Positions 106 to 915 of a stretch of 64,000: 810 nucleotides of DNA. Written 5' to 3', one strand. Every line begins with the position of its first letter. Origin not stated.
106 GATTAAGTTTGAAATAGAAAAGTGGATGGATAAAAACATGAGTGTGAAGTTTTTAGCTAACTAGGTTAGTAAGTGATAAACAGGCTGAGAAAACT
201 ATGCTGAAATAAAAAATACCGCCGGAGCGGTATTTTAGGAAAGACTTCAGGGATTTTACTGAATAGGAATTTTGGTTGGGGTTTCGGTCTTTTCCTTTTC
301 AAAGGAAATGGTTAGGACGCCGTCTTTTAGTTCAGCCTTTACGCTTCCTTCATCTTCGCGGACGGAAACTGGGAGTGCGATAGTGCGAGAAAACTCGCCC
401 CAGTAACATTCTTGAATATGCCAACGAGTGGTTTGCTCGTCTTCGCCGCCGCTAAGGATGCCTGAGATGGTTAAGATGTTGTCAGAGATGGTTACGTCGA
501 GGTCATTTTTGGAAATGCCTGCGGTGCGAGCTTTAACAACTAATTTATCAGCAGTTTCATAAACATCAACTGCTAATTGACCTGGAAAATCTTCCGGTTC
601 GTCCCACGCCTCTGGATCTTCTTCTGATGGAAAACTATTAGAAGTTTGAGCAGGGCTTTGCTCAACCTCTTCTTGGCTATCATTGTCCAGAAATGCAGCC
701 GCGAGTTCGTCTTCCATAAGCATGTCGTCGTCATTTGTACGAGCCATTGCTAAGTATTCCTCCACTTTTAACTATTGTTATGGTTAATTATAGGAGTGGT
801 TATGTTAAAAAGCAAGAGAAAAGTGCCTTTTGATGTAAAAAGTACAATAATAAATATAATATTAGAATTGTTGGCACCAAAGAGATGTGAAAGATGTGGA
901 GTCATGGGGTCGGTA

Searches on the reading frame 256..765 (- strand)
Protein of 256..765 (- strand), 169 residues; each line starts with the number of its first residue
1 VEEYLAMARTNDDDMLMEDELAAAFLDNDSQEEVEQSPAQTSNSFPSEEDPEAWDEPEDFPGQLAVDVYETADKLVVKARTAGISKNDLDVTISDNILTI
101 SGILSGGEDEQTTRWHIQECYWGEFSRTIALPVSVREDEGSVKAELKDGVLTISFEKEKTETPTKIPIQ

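Call 63: search_protein_families(library=padloc, alignment_id=A5, max_evalue=0.001)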
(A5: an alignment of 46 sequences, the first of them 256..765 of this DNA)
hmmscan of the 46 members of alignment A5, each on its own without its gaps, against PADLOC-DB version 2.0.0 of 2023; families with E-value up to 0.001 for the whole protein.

A. member 1, window:256-765:- (169 aa): 0 families

B. families by the number of members that match (of 46 scanned): 47 families (the first 25 are shown)
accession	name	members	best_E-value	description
PDLC04135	mad3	3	1.5e-34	mads_3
PDLC04140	mad8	3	2.6e-13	mads_8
PDLC02980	AriA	3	6.5e-11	-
PDLC02914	ATPase-Toprim_I-B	3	9.1e-09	-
PDLC04164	AriA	3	1.4e-08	-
PDLC01991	CARF_m8--CARF_LolE_TM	2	1.1e-15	-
PDLC03878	NsnB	2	9.3e-08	-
PDLC04541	PDC-M25A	2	4.2e-06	-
PDLC02335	AbiLi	2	6.8e-06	AbiLi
PDLC02979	AriA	2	2.9e-05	-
PDLC03859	LmuB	2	4.4e-05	-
PDLC04213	HEC-02A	2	5.4e-05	-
PDLC02203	MzaA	1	3.2e-65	-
PDLC01247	DEDDh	1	1.1e-10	"CAS-I,CAS-II,CAS-III,CAS-IV,CAS-V,CAS-VI; associated"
PDLC01990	CARF_m8--CARF_Beta-galactosidase_LolE_TM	1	2.3e-10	-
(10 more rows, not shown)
